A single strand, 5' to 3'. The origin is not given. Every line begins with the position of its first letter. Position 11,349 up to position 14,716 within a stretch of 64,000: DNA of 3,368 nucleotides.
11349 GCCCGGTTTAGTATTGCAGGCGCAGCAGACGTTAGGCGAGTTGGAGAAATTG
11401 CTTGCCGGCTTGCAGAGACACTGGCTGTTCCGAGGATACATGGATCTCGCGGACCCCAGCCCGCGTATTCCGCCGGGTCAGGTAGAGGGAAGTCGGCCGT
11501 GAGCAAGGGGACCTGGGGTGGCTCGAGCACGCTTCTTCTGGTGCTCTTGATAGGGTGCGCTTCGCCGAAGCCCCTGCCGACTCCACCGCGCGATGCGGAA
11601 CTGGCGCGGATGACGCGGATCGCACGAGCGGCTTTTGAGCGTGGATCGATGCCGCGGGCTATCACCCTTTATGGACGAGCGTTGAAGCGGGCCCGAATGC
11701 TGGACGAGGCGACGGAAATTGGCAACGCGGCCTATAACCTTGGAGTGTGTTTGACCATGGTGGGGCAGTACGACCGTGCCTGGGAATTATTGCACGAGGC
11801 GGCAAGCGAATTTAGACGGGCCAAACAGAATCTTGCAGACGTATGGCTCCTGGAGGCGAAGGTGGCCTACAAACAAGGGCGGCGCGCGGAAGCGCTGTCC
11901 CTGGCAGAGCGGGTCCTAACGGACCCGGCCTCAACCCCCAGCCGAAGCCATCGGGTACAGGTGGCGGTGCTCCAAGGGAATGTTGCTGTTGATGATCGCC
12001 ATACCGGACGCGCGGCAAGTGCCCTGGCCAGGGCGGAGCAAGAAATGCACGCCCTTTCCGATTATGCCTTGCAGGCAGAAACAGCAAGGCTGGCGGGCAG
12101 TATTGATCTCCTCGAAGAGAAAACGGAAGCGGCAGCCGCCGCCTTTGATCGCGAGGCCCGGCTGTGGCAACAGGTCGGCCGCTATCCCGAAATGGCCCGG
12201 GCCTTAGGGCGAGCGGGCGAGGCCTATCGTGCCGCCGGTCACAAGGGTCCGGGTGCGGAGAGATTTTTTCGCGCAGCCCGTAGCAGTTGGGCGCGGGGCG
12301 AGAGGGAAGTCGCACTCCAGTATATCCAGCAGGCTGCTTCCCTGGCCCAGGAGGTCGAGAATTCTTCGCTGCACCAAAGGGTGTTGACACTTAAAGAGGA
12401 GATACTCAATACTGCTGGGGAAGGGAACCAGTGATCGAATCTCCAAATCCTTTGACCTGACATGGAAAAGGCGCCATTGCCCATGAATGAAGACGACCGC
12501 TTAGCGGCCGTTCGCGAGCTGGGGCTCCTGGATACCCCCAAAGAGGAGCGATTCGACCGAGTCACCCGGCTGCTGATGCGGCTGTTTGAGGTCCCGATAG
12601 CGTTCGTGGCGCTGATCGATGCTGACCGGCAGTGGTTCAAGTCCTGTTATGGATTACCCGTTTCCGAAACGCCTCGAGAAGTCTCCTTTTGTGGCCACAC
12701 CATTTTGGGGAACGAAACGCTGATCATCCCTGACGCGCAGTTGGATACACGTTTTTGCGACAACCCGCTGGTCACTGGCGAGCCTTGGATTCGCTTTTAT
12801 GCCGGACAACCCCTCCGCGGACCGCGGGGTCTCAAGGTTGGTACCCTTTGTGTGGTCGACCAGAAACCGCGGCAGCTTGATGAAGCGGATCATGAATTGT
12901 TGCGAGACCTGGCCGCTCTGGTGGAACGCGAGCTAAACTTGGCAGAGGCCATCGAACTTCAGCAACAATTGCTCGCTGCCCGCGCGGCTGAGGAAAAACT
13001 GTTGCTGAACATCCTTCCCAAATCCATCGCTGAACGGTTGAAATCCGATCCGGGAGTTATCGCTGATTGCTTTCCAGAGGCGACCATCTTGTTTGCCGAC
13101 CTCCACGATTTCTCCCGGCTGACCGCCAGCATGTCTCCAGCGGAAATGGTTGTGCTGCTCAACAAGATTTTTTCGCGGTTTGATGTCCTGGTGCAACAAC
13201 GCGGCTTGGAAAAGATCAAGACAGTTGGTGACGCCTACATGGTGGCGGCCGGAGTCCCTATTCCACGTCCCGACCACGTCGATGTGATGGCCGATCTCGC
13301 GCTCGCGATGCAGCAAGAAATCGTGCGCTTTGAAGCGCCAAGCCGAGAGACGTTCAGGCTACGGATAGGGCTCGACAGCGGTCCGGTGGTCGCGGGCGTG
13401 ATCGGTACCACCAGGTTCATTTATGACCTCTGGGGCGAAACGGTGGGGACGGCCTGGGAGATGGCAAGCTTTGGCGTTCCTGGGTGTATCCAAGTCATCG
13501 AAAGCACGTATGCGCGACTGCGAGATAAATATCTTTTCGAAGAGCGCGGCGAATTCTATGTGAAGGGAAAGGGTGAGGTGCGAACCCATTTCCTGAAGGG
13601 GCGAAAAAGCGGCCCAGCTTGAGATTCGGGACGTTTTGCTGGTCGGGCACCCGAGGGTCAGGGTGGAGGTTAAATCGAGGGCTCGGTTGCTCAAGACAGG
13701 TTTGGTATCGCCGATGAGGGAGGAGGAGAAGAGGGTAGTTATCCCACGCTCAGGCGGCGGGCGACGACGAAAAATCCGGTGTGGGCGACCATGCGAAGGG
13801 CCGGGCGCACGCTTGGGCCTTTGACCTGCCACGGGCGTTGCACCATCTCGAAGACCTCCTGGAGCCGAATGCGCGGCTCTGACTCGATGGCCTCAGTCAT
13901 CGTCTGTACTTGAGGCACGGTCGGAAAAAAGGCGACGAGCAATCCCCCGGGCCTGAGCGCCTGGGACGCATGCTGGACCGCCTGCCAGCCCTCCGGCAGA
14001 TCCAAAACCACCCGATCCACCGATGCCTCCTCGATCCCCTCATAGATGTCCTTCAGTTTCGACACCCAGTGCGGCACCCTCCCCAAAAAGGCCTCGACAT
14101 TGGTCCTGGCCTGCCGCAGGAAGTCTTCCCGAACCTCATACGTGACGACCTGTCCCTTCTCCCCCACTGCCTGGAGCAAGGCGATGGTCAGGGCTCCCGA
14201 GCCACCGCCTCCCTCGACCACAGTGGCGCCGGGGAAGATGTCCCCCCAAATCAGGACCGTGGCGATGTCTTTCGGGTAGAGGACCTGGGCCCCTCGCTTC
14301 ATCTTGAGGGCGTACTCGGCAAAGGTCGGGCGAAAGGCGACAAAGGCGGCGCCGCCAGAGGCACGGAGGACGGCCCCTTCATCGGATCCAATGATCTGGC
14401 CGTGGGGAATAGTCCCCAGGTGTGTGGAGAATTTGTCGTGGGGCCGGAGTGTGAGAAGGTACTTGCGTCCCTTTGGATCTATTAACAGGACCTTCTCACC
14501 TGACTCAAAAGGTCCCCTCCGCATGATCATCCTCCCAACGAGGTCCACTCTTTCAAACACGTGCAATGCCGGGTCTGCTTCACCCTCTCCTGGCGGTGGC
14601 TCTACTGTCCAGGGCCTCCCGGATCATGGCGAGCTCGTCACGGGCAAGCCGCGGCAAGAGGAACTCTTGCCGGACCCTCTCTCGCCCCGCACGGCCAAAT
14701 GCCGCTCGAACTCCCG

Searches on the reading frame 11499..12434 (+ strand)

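Call 41: search_protein_families(library=pfam, proteins=[window:11499-12434:+])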
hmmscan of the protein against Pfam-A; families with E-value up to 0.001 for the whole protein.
window:11499-12434:+ (311 aa): 6 families
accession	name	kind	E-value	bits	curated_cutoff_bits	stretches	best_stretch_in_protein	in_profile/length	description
PF13424.12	TPR_12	-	7.9e-12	45.6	30.1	2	36-100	3-70/77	Tetratricopeptide repeat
PF07719.23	TPR_2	-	4.3e-06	26.9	27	0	113-140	1-28/34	Tetratricopeptide repeat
PF12895.13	ANAPC3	-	0.00015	22.4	27.2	0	54-138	8-81/82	Anaphase-promoting complex, cyclosome, subunit 3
PF25058.1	ARM_TT21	-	0.00051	20.5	27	0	80-141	62-122/155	Tetratricopeptide repeat protein 21 ARM repeat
PF13432.12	TPR_16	-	0.00062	20.6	32.7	0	40-102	2-58/65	Tetratricopeptide repeat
PF13374.12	TPR_10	-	0.00097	19.5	27.5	0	121-141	10-30/42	Tetratricopeptide repeat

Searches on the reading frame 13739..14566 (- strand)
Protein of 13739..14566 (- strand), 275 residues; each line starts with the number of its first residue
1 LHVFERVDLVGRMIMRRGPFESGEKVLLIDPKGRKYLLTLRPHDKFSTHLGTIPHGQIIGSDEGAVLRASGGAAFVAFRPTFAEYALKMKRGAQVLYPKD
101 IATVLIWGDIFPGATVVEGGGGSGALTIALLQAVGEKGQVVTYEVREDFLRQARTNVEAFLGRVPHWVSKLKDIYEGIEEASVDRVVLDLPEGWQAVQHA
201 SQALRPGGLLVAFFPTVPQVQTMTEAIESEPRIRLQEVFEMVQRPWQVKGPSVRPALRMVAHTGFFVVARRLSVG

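Call 40: search_protein_families(library=pfam, proteins=[window:13739-14566:-])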
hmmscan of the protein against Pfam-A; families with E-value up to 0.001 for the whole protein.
window:13739-14566:- (275 aa): 7 families
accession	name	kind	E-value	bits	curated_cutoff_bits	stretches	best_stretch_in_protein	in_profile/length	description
PF08704.16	GCD14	-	6.8e-25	88.6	26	1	80-251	8-182/247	tRNA methyltransferase complex GCD14 subunit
PF14801.12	TrmI-like_N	-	3e-17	62.7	24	1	18-66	1-49/50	TrmI-like N-terminal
PF01135.25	PCMT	-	1.6e-07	31.8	20.3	1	81-160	42-121/210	Protein-L-isoaspartate(D-aspartate) O-methyltransferase (PCMT)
PF13649.12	Methyltransf_25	-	7.3e-06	27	27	1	116-208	1-97/97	Methyltransferase domain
PF13847.12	Methyltransf_31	-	0.00036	20.7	27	1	112-212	3-109/145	Methyltransferase domain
PF01209.24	Ubie_methyltran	-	0.00048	20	20.1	1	112-223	47-162/233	ubiE/COQ5 methyltransferase family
PF08242.18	Methyltransf_12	-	0.00088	20.4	30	0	119-210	3-98/98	Methyltransferase domain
